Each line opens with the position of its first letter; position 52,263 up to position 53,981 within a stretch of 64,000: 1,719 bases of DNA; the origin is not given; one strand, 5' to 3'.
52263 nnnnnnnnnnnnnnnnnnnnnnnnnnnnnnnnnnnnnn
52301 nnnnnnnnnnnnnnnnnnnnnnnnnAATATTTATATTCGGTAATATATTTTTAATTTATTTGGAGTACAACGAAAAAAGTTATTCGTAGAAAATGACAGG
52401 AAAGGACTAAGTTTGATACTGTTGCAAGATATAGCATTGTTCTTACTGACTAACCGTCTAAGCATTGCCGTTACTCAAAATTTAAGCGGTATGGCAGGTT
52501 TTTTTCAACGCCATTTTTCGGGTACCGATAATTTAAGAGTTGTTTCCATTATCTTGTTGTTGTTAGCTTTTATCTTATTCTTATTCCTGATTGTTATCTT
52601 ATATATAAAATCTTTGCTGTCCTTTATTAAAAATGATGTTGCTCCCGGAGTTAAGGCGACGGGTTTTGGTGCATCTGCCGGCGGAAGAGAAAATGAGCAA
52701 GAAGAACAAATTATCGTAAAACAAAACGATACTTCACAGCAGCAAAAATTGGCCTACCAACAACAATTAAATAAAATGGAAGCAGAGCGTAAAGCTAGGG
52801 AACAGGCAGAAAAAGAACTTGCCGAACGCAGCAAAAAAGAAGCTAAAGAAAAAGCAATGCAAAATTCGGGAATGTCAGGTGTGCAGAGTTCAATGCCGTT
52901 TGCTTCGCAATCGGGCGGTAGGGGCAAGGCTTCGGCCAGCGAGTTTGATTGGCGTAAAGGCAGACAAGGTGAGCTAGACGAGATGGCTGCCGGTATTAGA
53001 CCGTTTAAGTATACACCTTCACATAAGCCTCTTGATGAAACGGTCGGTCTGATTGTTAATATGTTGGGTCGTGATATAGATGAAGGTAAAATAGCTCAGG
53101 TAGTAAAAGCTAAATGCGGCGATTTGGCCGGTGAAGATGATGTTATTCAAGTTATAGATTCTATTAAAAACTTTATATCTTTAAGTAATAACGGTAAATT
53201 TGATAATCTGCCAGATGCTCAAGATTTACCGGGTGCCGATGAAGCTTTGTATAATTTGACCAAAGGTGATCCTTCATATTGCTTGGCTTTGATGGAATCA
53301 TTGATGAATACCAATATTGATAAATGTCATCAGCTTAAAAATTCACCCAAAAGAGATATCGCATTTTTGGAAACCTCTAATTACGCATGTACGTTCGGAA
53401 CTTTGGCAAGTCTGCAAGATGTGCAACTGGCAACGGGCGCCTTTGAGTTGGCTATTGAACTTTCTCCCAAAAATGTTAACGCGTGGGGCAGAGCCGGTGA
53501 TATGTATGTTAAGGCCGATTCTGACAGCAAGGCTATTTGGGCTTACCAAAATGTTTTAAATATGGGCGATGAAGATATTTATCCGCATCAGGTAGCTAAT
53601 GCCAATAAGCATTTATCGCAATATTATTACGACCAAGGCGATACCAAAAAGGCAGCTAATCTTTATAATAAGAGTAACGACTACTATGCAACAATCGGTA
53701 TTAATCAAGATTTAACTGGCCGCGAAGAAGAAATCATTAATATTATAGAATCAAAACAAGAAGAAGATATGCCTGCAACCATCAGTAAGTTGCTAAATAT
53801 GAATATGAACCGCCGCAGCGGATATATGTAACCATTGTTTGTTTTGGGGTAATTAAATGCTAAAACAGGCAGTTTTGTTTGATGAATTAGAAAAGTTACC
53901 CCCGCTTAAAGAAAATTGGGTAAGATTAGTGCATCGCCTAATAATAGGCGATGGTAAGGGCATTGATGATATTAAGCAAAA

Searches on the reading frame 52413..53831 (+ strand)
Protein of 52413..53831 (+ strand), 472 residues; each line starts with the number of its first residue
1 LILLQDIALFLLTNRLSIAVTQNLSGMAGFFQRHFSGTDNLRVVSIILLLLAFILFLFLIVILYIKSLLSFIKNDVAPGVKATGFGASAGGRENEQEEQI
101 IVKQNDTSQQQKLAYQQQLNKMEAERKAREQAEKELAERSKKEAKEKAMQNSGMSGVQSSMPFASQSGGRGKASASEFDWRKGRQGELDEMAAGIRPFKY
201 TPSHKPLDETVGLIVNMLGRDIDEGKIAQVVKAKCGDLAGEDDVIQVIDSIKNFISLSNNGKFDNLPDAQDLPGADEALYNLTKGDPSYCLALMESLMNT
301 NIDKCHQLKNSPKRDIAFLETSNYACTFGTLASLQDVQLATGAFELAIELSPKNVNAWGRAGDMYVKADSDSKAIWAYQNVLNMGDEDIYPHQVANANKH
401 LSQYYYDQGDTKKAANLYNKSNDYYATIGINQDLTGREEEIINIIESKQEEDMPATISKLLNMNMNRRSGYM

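Call 93: search_protein_families(library=pfam, proteins=[window:52413-53831:+], max_evalue=0.001)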
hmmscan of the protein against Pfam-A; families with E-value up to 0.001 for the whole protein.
window:52413-53831:+ (472 aa): 1 family
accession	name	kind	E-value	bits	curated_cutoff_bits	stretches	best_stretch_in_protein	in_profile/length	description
PF16118.10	DUF4834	-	0.00018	22.8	27.8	1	50-146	3-81/99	Domain of unknown function (DUF4834)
